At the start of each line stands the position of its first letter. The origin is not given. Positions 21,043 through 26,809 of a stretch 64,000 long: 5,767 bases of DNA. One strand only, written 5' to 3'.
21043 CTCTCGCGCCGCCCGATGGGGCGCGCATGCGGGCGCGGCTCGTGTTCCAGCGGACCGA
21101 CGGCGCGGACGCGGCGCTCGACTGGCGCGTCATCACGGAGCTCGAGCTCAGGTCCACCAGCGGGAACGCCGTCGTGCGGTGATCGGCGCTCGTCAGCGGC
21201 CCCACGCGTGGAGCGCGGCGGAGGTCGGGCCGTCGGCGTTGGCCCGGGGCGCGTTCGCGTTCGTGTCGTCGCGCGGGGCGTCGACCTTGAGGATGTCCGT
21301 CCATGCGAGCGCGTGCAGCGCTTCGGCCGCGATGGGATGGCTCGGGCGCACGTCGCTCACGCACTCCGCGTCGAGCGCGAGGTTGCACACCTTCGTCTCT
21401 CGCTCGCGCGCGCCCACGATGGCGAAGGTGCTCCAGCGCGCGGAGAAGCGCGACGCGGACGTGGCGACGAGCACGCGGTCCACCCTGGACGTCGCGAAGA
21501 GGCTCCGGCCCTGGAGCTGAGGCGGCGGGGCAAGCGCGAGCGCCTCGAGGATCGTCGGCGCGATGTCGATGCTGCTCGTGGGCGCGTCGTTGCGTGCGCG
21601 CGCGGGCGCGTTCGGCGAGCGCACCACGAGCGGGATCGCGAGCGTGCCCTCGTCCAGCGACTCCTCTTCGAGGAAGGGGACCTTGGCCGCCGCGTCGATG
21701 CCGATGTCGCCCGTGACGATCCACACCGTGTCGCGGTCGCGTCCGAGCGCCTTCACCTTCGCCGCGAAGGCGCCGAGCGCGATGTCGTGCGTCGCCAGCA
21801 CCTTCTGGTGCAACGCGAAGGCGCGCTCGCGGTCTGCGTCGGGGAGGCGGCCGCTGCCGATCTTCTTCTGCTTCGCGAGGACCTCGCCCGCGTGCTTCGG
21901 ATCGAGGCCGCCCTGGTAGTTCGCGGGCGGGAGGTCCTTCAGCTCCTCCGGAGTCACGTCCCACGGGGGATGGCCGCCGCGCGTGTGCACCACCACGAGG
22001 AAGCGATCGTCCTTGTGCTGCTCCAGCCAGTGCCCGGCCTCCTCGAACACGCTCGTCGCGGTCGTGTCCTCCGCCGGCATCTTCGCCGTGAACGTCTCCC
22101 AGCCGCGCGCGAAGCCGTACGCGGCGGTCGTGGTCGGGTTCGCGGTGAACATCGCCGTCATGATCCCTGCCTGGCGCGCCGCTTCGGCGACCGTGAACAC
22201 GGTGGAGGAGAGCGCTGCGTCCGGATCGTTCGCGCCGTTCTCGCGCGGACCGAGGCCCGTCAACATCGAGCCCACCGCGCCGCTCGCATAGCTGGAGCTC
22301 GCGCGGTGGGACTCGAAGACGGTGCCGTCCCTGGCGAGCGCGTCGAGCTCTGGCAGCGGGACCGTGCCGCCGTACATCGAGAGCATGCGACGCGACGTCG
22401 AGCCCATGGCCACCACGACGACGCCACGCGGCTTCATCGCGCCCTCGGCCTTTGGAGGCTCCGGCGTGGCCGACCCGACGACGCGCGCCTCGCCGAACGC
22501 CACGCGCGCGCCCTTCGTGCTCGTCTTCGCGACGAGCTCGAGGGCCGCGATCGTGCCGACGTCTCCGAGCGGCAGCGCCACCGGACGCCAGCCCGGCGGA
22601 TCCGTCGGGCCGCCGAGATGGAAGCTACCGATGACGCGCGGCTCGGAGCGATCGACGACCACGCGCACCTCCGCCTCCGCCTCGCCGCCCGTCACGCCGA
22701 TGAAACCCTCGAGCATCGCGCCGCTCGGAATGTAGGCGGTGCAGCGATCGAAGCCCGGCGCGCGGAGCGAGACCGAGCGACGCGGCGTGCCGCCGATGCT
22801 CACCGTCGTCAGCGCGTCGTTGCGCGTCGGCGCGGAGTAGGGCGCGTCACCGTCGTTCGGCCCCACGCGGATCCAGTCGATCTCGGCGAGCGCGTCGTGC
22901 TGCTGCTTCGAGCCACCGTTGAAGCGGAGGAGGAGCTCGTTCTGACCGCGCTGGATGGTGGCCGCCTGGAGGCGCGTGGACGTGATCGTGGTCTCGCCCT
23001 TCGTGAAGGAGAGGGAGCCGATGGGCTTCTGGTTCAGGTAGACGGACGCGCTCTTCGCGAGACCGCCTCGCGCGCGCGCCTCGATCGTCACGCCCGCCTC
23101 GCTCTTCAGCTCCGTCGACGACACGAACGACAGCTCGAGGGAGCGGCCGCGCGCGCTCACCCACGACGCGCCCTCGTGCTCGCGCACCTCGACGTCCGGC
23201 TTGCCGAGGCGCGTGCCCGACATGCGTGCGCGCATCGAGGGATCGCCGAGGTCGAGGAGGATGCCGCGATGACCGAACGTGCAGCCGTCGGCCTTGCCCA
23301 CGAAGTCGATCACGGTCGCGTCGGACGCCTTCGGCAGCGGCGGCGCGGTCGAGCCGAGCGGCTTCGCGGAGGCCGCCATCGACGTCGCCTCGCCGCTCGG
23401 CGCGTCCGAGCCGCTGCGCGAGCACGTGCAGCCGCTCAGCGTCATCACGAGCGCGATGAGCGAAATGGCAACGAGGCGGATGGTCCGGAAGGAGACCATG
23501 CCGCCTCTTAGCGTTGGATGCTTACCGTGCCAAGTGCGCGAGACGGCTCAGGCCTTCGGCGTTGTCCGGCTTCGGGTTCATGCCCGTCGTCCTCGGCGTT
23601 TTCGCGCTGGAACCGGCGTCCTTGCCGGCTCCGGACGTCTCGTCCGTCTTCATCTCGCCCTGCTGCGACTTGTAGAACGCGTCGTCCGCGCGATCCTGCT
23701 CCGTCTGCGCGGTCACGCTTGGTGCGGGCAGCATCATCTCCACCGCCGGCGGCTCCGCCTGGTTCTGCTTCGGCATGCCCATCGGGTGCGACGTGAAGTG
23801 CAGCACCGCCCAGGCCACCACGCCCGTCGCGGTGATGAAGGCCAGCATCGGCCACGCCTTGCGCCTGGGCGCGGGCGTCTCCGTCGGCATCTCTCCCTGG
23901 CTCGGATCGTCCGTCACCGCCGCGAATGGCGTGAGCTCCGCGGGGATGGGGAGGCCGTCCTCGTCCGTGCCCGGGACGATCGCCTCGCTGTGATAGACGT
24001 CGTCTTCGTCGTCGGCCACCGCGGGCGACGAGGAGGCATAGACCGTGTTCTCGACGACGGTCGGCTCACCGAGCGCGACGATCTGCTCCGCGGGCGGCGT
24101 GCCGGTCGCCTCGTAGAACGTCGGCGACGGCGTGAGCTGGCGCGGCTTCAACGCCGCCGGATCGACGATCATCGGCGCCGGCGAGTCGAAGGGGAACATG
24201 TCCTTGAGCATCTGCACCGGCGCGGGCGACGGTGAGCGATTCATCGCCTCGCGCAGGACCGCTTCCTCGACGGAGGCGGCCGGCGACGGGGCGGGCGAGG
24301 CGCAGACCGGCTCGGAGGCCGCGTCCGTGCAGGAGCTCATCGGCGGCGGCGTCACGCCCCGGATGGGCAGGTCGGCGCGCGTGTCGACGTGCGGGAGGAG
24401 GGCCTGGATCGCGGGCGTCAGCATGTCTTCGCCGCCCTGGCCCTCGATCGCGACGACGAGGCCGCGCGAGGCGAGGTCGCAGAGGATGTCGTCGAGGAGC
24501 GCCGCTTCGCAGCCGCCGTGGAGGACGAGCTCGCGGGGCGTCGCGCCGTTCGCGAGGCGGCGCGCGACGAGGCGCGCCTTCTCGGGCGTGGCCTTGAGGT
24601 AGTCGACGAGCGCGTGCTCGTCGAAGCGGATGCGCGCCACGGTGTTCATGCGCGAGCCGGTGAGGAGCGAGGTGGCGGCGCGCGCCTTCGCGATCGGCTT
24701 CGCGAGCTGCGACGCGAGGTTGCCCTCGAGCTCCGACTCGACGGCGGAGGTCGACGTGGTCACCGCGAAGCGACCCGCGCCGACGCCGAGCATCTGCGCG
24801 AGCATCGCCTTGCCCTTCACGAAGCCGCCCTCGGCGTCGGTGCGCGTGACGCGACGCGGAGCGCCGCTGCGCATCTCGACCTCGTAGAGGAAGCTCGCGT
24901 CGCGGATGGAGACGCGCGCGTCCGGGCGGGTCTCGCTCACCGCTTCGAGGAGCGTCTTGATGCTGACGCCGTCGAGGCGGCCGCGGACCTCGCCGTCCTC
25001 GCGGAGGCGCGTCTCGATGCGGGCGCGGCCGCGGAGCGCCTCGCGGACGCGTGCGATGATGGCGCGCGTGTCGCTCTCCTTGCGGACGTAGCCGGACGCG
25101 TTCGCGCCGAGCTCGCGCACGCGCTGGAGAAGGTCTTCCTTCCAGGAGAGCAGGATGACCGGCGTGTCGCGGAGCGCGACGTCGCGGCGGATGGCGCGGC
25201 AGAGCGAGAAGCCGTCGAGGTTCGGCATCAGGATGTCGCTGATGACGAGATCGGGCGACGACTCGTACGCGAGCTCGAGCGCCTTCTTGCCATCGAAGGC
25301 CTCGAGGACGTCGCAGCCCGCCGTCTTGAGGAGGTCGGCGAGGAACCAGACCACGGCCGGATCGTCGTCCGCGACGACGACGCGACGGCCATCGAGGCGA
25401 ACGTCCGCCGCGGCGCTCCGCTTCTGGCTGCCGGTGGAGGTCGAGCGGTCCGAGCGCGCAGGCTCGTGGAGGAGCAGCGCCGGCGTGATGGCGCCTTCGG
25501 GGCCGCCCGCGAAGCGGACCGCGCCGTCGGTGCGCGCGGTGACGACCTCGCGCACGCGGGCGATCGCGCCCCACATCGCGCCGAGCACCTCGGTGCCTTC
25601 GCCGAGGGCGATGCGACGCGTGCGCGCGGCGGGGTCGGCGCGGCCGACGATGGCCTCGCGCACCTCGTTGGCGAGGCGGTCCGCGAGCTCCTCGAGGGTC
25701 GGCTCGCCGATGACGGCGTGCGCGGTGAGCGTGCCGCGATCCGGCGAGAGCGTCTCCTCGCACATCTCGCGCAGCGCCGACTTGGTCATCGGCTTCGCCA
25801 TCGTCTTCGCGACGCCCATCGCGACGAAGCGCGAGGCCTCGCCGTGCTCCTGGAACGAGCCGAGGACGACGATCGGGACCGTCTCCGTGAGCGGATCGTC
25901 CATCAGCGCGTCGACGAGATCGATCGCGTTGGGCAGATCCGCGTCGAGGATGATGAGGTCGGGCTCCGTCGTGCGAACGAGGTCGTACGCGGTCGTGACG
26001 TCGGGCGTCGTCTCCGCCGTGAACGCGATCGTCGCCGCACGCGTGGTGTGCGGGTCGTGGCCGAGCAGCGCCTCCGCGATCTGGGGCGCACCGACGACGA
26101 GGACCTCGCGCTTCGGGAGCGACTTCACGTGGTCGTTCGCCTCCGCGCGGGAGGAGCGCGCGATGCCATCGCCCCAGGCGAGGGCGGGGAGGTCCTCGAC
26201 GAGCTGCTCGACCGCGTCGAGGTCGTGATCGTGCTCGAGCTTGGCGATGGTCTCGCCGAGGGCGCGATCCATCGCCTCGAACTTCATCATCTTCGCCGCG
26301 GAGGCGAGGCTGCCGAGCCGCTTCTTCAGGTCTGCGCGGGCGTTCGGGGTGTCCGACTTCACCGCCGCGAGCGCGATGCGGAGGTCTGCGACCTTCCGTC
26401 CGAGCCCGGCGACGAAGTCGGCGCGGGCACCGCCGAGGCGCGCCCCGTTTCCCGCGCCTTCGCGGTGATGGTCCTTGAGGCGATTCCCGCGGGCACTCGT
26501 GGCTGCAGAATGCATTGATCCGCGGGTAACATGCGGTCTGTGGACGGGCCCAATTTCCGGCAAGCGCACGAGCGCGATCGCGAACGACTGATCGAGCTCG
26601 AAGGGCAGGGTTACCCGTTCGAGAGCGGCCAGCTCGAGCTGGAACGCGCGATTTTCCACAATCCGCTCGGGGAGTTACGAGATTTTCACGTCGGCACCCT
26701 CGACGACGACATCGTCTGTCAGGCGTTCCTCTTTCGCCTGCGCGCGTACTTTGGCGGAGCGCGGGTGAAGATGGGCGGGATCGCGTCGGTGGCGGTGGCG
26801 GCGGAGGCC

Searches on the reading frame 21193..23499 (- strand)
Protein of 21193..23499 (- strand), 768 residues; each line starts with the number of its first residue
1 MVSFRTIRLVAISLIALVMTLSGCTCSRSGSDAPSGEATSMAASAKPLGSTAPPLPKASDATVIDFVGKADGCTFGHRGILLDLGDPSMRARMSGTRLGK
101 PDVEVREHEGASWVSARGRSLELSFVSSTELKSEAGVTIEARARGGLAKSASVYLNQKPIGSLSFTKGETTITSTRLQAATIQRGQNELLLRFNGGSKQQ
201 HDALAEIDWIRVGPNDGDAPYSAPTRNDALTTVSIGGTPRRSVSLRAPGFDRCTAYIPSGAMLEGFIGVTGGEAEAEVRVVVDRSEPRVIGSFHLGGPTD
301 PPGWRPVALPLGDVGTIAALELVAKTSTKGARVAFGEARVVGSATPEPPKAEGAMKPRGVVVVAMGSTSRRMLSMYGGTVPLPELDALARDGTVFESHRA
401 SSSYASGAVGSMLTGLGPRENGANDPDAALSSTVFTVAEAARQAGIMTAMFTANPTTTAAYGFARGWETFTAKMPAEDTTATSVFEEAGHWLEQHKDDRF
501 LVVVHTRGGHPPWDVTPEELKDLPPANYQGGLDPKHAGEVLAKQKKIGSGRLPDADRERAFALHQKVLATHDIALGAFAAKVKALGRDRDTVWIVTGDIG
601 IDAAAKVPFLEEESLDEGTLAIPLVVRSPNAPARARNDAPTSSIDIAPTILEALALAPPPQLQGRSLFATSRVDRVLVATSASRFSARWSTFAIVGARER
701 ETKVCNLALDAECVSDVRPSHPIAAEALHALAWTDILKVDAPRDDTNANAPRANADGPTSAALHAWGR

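Call 62: search_protein_families(library=pfam, proteins=[window:21193-23499:-], max_evalue=0.001)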
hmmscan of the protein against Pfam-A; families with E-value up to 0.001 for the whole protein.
window:21193-23499:- (768 aa): 3 families
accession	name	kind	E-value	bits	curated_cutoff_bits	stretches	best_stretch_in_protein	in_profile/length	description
PF00884.28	Sulfatase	-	1.4e-28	100.6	25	1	360-654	3-299/301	Sulfatase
PF16347.10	SGSH_C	-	0.00024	21.7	29.3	1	617-668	13-65/154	N-sulphoglucosamine sulphohydrolase, C-terminal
PF01663.27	Phosphodiest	-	0.0003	21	23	0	381-612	19-234/342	Type I phosphodiesterase / nucleotide pyrophosphatase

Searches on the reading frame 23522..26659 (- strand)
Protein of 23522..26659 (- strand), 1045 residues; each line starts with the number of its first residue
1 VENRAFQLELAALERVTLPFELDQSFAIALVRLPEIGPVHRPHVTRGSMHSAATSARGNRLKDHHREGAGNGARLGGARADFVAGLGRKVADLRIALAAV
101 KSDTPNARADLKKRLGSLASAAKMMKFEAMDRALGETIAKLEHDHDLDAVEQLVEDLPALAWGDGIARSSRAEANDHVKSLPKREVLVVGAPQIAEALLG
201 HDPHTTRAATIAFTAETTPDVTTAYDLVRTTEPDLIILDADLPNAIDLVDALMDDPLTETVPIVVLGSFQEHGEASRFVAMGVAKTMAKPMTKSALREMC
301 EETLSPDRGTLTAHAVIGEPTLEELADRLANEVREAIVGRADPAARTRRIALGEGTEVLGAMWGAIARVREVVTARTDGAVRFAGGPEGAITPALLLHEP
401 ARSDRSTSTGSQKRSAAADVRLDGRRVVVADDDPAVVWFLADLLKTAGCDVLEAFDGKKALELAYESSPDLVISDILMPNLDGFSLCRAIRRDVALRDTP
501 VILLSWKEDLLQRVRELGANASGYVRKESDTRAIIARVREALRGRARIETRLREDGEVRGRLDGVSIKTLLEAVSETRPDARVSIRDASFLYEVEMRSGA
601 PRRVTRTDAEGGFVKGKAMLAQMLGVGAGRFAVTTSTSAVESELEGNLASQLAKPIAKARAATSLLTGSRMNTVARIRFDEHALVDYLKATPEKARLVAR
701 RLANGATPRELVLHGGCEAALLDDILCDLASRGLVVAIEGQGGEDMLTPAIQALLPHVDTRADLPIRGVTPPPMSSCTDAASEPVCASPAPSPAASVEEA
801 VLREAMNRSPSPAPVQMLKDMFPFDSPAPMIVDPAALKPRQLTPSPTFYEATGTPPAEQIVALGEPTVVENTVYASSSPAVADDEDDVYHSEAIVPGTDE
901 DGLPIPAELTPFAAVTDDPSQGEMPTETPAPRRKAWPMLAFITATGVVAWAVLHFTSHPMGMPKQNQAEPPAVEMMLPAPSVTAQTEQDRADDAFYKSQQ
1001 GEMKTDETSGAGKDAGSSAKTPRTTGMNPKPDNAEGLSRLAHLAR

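Call 62: search_protein_families(library=pfam, proteins=[window:23522-26659:-], max_evalue=0.001)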
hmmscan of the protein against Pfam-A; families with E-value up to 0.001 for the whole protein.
window:23522-26659:- (1045 aa): 1 family
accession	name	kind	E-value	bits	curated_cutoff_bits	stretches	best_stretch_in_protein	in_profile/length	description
PF00072.30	Response_reg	-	4.2e-32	111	30.2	2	427-539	1-111/111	Response regulator receiver domain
